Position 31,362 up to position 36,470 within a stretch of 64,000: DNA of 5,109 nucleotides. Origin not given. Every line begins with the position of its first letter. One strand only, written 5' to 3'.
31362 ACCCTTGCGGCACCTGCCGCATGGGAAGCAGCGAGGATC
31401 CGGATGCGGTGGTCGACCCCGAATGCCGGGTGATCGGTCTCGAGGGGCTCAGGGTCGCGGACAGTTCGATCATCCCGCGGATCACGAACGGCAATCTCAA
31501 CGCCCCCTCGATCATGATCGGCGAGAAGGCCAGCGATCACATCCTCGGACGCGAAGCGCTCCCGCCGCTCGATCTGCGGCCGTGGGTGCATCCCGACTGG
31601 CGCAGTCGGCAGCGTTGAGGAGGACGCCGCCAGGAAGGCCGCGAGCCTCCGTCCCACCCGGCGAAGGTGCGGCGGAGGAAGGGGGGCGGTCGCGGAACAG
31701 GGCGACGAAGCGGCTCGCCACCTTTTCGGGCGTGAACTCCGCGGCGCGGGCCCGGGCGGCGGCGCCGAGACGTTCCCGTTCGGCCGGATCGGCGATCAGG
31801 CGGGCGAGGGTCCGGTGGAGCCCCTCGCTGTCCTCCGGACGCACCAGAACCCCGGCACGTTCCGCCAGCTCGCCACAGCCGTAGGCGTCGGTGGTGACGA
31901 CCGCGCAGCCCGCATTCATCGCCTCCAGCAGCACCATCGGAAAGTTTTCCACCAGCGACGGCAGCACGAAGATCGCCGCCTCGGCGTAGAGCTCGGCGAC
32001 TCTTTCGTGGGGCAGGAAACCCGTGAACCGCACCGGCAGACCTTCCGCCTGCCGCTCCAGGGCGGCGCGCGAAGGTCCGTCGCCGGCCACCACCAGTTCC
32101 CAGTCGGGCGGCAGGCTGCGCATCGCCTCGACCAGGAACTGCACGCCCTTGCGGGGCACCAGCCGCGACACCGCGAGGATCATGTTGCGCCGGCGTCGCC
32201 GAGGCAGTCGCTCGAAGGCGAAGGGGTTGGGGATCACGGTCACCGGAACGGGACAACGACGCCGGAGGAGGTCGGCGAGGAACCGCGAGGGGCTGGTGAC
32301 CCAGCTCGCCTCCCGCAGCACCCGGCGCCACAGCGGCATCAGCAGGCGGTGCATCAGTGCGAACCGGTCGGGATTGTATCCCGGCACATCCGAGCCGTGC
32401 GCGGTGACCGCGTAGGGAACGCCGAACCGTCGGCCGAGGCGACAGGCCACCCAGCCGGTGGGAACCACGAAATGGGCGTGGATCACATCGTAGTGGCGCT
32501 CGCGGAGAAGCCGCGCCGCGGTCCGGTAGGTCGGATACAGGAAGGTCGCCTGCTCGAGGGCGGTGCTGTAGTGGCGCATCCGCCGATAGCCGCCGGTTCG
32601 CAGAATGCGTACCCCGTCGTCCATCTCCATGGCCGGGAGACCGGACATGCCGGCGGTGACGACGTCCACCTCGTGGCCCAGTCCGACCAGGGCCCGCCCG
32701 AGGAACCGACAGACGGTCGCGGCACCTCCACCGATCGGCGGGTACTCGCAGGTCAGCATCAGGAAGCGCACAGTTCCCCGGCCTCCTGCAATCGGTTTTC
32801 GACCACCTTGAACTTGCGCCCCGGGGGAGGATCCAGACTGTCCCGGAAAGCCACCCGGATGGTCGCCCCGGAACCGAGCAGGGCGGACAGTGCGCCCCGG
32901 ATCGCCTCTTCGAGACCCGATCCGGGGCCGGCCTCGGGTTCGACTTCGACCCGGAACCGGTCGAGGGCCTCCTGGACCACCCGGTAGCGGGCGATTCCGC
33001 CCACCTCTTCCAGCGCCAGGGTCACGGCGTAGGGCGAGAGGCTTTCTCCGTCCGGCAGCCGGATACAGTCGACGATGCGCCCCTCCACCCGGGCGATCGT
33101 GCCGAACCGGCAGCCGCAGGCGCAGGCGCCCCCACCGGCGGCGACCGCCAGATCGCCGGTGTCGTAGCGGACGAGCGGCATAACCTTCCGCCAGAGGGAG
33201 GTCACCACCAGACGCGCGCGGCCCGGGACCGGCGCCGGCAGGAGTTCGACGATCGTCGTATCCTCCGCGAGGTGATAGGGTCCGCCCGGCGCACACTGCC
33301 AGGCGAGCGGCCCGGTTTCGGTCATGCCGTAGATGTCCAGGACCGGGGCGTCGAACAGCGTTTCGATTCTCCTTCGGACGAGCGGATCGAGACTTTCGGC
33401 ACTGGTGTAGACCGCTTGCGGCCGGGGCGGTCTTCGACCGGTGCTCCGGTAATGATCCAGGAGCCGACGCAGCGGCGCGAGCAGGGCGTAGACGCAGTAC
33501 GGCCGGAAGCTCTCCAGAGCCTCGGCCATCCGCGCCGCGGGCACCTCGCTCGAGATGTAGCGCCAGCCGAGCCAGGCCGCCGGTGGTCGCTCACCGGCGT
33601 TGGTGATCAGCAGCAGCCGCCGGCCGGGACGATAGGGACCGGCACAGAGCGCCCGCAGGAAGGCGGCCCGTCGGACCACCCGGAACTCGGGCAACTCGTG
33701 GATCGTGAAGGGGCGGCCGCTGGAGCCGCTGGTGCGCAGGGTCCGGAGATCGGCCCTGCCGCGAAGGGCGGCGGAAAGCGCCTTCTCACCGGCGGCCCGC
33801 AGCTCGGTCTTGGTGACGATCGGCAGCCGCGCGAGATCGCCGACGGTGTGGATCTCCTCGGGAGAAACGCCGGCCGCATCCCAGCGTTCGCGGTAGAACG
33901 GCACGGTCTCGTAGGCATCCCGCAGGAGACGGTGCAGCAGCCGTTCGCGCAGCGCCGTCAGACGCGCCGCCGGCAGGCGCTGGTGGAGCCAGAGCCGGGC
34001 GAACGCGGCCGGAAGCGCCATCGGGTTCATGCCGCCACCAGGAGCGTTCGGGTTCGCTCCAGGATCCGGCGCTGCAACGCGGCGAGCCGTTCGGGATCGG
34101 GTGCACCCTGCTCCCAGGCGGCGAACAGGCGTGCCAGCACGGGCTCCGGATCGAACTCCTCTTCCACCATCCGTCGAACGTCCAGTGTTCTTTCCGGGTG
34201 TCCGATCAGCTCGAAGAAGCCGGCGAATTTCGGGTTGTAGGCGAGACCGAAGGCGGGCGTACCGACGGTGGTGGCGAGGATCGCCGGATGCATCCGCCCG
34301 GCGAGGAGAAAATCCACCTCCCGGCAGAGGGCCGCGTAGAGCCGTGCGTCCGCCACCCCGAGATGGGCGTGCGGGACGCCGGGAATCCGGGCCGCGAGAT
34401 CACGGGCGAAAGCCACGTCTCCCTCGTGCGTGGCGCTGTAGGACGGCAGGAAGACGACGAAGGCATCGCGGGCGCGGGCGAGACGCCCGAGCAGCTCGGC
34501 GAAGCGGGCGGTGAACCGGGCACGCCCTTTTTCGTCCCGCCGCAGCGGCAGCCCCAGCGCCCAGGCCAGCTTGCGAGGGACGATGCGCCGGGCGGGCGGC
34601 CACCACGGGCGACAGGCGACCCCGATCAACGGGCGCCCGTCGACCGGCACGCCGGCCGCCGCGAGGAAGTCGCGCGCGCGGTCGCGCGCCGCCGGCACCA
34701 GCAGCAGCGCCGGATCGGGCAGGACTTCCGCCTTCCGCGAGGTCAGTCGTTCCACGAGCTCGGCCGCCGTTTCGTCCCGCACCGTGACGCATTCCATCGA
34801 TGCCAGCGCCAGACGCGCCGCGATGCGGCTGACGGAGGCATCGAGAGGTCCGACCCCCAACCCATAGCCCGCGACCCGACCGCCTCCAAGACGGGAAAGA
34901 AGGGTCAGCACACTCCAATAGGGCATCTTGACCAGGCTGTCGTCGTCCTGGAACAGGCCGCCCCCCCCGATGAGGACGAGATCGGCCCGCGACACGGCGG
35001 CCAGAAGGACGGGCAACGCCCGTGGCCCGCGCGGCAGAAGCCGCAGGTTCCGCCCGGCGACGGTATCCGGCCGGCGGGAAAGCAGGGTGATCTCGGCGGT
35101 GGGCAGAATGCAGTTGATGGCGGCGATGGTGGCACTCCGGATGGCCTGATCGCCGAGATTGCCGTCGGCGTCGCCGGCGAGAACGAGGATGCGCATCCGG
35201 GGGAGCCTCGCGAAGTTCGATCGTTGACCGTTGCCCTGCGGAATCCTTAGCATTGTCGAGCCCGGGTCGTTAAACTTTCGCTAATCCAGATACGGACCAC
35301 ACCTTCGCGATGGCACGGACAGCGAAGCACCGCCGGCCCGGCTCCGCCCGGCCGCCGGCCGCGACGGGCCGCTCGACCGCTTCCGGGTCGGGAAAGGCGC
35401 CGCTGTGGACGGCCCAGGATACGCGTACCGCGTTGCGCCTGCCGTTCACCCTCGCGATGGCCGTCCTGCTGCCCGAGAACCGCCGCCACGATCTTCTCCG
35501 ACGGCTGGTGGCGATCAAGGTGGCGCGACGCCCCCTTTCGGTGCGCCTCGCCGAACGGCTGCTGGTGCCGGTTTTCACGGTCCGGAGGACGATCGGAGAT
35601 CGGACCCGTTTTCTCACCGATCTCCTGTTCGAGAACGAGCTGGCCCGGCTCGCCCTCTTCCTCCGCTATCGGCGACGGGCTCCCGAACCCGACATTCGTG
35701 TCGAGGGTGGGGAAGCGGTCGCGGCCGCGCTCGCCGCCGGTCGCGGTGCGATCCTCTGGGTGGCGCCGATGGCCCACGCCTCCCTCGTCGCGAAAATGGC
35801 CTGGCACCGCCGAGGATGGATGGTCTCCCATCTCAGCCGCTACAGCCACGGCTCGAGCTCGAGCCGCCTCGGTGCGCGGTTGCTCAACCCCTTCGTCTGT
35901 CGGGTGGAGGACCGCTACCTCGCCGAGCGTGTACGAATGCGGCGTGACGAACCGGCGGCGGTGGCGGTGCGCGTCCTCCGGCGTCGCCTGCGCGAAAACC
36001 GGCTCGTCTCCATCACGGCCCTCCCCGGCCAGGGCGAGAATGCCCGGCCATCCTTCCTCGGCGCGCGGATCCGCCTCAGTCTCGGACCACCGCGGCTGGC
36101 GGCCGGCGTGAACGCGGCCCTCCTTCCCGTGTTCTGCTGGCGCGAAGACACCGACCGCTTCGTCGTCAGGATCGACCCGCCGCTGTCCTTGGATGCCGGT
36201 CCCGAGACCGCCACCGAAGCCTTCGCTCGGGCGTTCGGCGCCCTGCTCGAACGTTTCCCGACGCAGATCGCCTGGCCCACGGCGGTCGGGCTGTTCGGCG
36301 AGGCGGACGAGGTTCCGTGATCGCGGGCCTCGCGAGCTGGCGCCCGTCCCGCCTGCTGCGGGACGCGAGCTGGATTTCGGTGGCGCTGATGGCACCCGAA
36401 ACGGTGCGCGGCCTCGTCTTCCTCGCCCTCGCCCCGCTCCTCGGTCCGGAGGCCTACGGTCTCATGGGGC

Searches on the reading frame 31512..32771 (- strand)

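Call 49: search_protein_families(library=pfam, proteins=[window:31512-32771:-], max_evalue=0.001)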
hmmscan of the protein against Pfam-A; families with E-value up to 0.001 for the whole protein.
window:31512-32771:- (419 aa): 8 families
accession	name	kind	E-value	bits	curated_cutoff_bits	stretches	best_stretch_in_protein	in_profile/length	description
PF00534.26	Glycos_transf_1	-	3.7e-37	127.9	26.4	1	186-341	6-171/172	Glycosyl transferases group 1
PF13692.12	Glyco_trans_1_4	-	7.2e-34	117.5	27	1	196-328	2-142/142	Glycosyl transferases group 1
PF13439.12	Glyco_transf_4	-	2.1e-29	103.1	28.5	1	15-184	2-166/170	Glycosyltransferase Family 4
PF13579.12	Glyco_trans_4_4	-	4.3e-25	89.3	29.7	1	15-182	1-157/158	Glycosyl transferase 4-like domain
PF13524.12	Glyco_trans_1_2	-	2.2e-12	47.6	25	1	208-355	2-142/144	Glycosyl transferase-like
PF20706.3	GT4-conflict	-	2.5e-10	40.3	26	1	173-310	171-324/385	Family 4 Glycosyltransferase in conflict systems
PF13477.12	Glyco_trans_4_2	-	2.4e-08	34.7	23.4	1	76-158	57-135/139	Glycosyl transferase 4-like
PF08323.17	Glyco_transf_5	-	0.00012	22.3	22.7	1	3-49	2-50/239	Starch synthase catalytic domain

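Call 56: search_protein_families(library=ncbifam, proteins=[window:31512-32771:-], max_evalue=0.00001)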
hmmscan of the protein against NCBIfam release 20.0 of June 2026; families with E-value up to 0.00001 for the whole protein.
window:31512-32771:- (419 aa): 30 families (the best 25 are shown)
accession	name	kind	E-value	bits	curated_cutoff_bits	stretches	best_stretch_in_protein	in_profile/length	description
NF047684.1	TeichurnBiosyTuaC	equivalog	3.7e-29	101.9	550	1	73-331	83-357/391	teichuronic acid biosynthesis protein TuaC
TIGR02149.1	glgA_Coryne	subfamily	4e-24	85.5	302.4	1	185-360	194-388/391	glycogen synthase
NF041876.1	EPS_EpsE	equivalog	9.4e-24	84.4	400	1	74-347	94-381/389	exopolysaccharide biosynthesis GT4 family glycosyltransferase EpsE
TIGR03088.1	stp2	hypoth_equivalog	1.2e-22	80.5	409.05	1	197-360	196-371/374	TIGR03088 family PEP-CTERM/XrtA system glycosyltransferase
TIGR03999.1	thiol_BshA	equivalog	3.5e-22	78.8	273.7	1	8-360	7-371/375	N-acetyl-alpha-D-glucosaminyl L-malate synthase BshA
NF038229.1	Glyco4_Geo_Pelo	equivalog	3.6e-20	72.3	400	1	85-360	47-334/338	GPMC system family 4 glycosyltransferase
TIGR03449.1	mycothiol_MshA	equivalog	2.2e-19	69.7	462.5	1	194-361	219-402/406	D-inositol-3-phosphate glycosyltransferase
TIGR04063.1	stp3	hypoth_equivalog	6e-19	68.2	442.05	1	32-341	31-373/397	TIGR04063 family PEP-CTERM/XrtA system glycosyltransferase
TIGR04047.1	MSMEG_0565_glyc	hypoth_equivalog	1.7e-18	66.9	259.85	1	9-360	8-372/373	MSMEG_0565 family glycosyltransferase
NF050056.1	ProtGlycPglH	equivalog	1.8e-18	66.8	600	1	177-360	159-351/354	GalNAc-alpha-(1->4)-GalNAc-alpha-(1->3)-diNAcBac-PP-undecaprenol alpha-1,4-N-acetyl-D-galactosaminyltransferase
NF053787.1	GlcN_PG_synth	equivalog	1.8e-18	66.5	480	1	85-343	74-339/361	N-acetylglucosaminyl phosphatidylglycerol synthase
NF038295.1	EPS_HpsP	equivalog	8.7e-18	64.5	550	1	194-360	206-385/388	hormogonium polysaccharide biosynthesis glycosyltransferase HpsP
NF007640.0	PRK10307.1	subfamily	6.6e-15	54.9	276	1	197-356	231-401/411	WcaI family glycosyltransferase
NF046085.1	XrtY_assoc_Gly1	equivalog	3.5e-14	52.5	400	1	3-360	3-382/387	XrtY-associated glycosyltransferase XYAG1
TIGR04157.1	glyco_rSAM_CFB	subfamily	2.3e-13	49.9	400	1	196-305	228-341/406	TIGR04157 family glycosyltransferase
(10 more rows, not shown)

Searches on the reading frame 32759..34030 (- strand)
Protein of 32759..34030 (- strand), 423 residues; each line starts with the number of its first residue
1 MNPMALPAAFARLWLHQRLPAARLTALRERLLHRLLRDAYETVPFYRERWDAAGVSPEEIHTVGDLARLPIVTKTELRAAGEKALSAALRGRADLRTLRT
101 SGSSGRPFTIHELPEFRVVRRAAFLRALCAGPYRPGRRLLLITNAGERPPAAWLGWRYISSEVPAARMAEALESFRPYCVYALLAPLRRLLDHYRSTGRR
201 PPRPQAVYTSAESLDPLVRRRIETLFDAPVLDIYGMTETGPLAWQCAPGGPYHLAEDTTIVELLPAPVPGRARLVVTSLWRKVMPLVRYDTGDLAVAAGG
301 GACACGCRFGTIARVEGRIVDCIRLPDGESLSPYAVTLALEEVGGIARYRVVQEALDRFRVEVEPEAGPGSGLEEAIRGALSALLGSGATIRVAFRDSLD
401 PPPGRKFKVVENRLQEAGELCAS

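Call 49: search_protein_families(library=pfam, proteins=[window:32759-34030:-], max_evalue=0.001)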
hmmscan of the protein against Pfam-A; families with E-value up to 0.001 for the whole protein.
window:32759-34030:- (423 aa): 1 family
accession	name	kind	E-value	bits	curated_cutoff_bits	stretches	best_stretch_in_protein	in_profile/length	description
PF00501.34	AMP-binding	-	1e-06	28.3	29.9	1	165-246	245-329/384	AMP-binding enzyme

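Call 56: search_protein_families(library=ncbifam, proteins=[window:32759-34030:-], max_evalue=0.00001)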
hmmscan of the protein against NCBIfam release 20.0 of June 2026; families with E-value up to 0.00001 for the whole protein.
window:32759-34030:- (423 aa): 7 families
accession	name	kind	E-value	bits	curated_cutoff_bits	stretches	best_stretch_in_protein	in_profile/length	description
NF045666.1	DVU1553_fam_AMP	equivalog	3.7e-34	118.3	300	2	165-319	171-331/331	DVU_1553 family AMP-dependent CoA ligase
NF041878.1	paak_haloarch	equivalog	1.1e-24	86.9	700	2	23-109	12-97/427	phenylacetate--CoA ligase PaaK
TIGR02155.1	PA_CoA_ligase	equivalog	2.5e-20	72.4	646.3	2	19-109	3-92/422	phenylacetate--CoA ligase PaaK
NF053551.1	FlxY_rubin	equivalog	3e-19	69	520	2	218-352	218-355/424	flexirubin biosynthesis putative acyl-CoA ligase FlxY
NF041217.1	BagE_FevW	exception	9.9e-18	64.3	800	1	205-322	195-314/424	bagremycin/ferroverdin synthetase BagE/FevW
TIGR02304.1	aden_form_hyp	equivalog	1.1e-11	44.4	251.9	1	193-365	203-377/430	F390 synthetase-related protein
TIGR03335.1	F390_ftsA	equivalog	3.2e-10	39.3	458.7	1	23-309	13-320/445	coenzyme F390 synthetase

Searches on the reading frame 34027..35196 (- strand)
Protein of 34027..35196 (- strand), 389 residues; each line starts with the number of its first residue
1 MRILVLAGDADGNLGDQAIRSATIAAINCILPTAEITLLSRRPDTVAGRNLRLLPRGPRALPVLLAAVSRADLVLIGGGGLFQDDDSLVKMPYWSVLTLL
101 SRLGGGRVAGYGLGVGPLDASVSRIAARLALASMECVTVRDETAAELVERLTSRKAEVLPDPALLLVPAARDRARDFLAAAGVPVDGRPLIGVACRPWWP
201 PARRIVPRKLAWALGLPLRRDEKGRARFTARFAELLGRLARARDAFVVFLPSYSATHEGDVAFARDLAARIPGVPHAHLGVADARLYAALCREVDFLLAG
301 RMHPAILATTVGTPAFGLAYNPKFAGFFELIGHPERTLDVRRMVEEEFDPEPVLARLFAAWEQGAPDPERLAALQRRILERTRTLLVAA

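Call 56: search_protein_families(library=ncbifam, proteins=[window:34027-35196:-], max_evalue=0.00001)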
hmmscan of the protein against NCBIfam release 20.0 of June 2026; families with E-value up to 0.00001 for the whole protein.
window:34027-35196:- (389 aa): 3 families
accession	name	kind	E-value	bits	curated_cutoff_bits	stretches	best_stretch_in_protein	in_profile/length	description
TIGR03609.1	S_layer_CsaB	equivalog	4.6e-42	144.4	213.1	1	12-337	11-295/301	polysaccharide pyruvyl transferase CsaB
TIGR04006.1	wcaK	equivalog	1.5e-09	37.2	727.1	0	295-346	329-380/426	colanic acid biosynthesis pyruvyl transferase WcaK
NF007452.0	PRK10017.1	equivalog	3.4e-09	36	399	0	294-345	328-379/426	colanic acid biosynthesis pyruvyl transferase WcaK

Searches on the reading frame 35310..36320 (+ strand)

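Call 49: search_protein_families(library=pfam, proteins=[window:35310-36320:+], max_evalue=0.001)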
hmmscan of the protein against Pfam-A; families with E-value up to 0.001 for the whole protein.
window:35310-36320:+ (336 aa): 1 family
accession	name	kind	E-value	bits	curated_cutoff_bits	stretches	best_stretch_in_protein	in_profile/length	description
PF03279.18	Lip_A_acyltrans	-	1.1e-06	28.4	22.3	1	181-322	148-288/295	Bacterial lipid A biosynthesis acyltransferase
